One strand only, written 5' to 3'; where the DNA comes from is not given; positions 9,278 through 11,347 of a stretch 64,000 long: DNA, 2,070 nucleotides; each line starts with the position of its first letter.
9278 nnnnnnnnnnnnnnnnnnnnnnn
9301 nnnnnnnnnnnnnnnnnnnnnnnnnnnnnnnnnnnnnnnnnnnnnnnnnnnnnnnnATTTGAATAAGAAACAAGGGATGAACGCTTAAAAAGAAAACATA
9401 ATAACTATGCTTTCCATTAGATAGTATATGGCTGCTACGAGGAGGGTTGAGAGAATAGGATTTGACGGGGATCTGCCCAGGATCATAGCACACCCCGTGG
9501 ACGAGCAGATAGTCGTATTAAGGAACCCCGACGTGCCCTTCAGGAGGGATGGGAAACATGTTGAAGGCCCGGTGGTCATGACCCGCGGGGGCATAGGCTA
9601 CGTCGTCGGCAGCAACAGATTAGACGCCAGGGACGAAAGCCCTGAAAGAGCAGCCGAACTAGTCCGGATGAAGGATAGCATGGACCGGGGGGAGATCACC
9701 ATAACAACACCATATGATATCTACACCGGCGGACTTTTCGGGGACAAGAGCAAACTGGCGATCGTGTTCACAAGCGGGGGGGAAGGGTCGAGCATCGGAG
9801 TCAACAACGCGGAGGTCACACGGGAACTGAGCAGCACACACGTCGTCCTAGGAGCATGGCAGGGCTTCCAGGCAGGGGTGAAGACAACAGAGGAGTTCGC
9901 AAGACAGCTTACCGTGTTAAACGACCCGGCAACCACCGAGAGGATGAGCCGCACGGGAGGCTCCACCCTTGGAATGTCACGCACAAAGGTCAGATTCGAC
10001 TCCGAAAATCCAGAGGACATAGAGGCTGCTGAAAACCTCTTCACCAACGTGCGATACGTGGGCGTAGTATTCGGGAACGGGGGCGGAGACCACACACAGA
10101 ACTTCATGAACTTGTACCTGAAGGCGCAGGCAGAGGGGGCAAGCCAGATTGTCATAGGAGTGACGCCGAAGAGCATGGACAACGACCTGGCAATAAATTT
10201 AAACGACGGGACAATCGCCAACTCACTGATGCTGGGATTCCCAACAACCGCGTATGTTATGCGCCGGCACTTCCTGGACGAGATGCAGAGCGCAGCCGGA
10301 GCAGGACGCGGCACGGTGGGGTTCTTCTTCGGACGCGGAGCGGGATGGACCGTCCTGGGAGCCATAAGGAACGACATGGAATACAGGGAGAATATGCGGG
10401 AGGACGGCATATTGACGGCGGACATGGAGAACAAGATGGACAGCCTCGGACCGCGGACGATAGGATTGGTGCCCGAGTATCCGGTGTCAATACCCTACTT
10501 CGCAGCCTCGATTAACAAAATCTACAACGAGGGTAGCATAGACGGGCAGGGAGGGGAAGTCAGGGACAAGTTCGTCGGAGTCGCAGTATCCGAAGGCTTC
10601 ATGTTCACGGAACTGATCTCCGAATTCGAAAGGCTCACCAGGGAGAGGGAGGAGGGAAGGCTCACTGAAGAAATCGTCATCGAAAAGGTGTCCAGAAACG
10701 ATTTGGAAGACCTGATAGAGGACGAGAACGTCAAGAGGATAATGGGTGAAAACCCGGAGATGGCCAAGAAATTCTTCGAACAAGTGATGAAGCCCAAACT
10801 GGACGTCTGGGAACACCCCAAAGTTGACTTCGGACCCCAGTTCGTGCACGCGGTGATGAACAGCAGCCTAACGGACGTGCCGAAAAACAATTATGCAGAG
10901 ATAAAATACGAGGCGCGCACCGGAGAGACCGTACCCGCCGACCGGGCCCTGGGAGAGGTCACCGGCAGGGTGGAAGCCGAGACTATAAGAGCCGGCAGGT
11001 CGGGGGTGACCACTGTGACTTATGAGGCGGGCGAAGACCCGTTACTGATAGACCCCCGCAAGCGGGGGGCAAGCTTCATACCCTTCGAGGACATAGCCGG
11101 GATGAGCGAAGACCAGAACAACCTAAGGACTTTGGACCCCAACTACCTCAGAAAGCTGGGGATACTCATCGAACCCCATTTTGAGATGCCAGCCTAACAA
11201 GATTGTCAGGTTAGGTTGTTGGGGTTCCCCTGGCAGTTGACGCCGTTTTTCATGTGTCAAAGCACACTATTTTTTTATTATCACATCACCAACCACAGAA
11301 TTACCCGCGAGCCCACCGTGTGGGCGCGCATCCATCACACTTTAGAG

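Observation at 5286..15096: Compact folate-dependent one-carbon / purine module (purN, folC-fhs, purH-folD-glyA) in an archaeal context, with ATGA start/stop coupling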

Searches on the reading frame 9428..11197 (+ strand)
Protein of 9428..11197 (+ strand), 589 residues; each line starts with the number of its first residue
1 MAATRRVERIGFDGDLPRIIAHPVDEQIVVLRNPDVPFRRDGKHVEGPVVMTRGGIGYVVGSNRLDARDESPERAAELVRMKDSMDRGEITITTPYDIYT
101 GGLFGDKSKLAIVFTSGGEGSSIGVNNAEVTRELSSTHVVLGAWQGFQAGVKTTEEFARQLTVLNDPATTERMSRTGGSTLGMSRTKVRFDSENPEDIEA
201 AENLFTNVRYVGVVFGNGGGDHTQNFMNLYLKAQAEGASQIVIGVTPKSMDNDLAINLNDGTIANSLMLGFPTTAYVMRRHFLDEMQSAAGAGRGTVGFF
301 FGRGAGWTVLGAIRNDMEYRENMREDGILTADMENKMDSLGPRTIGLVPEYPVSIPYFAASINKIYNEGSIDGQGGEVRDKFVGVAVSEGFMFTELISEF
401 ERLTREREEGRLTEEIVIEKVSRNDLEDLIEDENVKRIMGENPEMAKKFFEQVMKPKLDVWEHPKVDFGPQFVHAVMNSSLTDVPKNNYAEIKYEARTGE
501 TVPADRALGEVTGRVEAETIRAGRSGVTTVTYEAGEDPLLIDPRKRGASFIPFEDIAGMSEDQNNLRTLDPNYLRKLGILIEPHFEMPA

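Call 3: search_protein_families(library=pfam, proteins=[window:9428-11197:+])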
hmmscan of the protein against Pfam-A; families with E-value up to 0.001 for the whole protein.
window:9428-11197:+ (589 aa): 0 families

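Call 4: search_protein_families(library=ncbifam, proteins=[window:9428-11197:+])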
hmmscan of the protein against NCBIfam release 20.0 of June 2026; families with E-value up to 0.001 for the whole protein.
window:9428-11197:+ (589 aa): 2 families
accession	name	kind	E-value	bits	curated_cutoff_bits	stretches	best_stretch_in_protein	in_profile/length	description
NF010675.0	PRK14072.1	subfamily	1.4e-09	37.2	273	1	112-307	7-194/416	diphosphate--fructose-6-phosphate 1-phosphotransferase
NF041103.1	PFKA_PPi_Ttgales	equivalog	2e-08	33.7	550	1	116-311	6-184/407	diphosphate--fructose-6-phosphate 1-phosphotransferase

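Call 48: search_protein_families(library=pfam, proteins=[window:9428-11197:+], max_evalue=1)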
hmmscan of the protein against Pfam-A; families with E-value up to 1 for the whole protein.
window:9428-11197:+ (589 aa): 1 family
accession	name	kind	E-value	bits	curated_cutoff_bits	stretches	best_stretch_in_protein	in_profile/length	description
PF24234.1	KH_BICC1_1st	-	0.14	12.9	27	1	420-456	4-36/77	BICC1, first type I KH domain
